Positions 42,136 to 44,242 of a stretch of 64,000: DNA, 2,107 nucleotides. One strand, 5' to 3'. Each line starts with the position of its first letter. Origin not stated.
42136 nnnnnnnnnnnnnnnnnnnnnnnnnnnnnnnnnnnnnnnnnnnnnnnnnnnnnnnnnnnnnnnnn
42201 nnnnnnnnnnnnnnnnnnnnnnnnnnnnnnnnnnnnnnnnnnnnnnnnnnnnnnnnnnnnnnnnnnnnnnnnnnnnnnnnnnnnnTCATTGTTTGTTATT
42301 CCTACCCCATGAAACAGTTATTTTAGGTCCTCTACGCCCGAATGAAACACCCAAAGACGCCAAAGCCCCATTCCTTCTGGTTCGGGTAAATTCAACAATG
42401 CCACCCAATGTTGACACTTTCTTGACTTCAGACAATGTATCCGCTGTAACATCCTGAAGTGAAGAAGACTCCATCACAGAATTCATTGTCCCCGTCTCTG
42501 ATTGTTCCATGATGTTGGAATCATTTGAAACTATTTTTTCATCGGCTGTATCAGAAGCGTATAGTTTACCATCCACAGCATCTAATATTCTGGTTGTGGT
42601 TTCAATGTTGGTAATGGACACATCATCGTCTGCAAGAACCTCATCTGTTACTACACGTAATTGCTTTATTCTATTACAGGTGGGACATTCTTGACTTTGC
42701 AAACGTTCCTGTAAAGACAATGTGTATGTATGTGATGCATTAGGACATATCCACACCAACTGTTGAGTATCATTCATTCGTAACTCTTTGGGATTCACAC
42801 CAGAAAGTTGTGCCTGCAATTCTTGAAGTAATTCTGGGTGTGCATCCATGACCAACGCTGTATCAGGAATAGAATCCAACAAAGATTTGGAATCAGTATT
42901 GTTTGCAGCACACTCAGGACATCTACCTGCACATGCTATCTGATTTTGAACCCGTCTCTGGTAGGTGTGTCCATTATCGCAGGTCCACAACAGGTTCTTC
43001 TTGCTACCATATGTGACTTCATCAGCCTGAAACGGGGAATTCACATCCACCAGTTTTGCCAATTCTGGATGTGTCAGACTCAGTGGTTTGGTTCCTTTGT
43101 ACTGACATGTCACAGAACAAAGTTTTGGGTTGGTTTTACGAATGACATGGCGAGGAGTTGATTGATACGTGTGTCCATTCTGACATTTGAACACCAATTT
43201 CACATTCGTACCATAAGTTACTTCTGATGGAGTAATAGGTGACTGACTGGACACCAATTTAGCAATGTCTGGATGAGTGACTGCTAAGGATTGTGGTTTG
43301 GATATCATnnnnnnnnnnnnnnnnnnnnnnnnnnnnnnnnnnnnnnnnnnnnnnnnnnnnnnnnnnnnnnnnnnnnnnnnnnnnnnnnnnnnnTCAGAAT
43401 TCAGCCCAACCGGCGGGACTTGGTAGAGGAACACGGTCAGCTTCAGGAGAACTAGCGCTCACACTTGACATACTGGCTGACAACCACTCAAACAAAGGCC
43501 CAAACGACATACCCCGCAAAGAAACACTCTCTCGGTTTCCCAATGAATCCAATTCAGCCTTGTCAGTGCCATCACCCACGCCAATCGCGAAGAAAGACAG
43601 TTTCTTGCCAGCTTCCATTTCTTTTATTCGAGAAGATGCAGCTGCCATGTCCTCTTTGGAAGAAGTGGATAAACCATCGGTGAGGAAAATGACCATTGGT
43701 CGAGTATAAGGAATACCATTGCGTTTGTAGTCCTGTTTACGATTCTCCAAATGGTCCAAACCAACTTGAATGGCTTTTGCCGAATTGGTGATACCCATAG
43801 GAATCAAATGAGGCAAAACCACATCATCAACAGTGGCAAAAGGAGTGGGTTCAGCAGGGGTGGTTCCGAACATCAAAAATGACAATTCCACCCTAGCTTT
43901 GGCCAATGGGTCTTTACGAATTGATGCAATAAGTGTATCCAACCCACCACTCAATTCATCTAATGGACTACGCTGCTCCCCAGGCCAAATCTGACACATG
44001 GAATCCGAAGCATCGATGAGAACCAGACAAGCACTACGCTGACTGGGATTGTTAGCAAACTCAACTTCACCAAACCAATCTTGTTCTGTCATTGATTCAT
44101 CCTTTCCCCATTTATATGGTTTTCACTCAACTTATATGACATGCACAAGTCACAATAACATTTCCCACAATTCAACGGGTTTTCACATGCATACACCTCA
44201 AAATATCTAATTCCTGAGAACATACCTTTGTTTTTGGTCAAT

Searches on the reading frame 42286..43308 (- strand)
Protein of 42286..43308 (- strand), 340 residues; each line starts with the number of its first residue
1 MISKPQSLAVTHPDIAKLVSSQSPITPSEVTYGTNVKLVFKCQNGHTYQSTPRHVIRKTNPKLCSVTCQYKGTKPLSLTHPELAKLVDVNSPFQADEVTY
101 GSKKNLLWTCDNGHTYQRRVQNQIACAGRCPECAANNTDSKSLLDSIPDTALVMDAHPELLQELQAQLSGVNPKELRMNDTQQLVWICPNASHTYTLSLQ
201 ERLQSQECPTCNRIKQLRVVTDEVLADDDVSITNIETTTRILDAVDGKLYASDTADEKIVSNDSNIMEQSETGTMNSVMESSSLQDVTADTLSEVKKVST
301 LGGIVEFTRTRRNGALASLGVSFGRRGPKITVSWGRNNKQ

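Call 38: search_protein_families(library=pfam, proteins=[window:42286-43308:-], max_evalue=0.001)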
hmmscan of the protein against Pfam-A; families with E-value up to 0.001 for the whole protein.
window:42286-43308:- (340 aa): 1 family
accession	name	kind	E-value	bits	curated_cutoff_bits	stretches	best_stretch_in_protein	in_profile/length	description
PF14311.12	DUF4379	-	1.7e-27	95.8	24.5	3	90-135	10-55/56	Probable Treble clef zinc finger domain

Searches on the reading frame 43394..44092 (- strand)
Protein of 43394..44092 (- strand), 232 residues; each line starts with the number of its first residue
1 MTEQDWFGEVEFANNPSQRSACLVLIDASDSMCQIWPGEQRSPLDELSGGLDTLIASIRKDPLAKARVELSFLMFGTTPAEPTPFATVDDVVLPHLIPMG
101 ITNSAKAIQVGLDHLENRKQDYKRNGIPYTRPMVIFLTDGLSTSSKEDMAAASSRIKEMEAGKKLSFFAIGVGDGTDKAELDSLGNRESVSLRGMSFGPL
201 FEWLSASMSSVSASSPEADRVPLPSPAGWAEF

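Call 38: search_protein_families(library=pfam, proteins=[window:43394-44092:-], max_evalue=0.001)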
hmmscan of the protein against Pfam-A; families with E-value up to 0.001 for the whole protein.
window:43394-44092:- (232 aa): 1 family
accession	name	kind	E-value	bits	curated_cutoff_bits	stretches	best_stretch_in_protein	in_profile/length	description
PF00092.34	VWA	-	5.6e-07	30.4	23.8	1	24-189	4-155/174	von Willebrand factor type A domain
